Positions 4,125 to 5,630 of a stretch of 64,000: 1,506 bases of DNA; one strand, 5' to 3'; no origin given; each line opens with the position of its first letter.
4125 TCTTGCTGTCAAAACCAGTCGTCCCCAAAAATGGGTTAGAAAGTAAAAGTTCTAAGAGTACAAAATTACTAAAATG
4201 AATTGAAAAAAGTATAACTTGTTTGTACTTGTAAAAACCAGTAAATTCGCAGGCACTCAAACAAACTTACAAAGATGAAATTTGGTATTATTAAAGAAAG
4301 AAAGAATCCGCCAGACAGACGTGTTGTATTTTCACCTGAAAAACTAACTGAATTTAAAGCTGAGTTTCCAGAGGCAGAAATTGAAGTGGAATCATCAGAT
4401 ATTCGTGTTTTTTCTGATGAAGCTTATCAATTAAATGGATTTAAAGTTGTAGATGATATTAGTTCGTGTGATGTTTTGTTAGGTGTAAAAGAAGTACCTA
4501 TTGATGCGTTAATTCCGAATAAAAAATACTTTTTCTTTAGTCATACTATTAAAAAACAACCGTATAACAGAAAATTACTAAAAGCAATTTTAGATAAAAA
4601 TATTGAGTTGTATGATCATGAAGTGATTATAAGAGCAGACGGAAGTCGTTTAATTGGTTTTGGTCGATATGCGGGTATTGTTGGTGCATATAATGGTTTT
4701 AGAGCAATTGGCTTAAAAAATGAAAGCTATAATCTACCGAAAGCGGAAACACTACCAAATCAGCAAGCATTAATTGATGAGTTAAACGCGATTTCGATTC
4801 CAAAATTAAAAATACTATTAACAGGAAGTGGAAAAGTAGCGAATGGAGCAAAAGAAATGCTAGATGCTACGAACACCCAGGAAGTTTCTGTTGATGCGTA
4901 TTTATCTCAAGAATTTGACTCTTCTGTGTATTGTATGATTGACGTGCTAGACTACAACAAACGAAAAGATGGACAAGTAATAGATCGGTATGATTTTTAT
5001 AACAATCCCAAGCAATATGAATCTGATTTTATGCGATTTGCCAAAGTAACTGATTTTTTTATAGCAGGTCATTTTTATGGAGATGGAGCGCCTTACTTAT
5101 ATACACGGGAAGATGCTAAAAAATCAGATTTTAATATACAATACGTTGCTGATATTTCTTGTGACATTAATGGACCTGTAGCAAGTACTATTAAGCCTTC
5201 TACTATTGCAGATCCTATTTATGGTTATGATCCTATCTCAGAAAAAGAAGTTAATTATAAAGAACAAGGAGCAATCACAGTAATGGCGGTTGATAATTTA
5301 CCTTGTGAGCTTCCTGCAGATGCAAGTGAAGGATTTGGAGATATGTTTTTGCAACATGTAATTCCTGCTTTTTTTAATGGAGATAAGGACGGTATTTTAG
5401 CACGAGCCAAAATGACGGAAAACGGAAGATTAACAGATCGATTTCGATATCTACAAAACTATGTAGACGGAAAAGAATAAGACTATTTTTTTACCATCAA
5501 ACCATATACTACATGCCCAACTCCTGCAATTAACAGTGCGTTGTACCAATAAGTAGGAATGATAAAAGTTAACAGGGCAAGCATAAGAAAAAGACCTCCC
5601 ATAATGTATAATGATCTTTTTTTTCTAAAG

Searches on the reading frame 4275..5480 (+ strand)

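Call 83: search_protein_families(library=pfam, proteins=[window:4275-5480:+], max_evalue=0.00001)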
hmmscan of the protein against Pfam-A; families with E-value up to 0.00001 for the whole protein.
window:4275-5480:+ (401 aa): 1 family
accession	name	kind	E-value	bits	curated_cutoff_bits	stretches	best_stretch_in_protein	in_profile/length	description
PF05222.21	AlaDh_PNT_N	-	1.7e-15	57.9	30.4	1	4-135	1-135/136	Alanine dehydrogenase/PNT, N-terminal domain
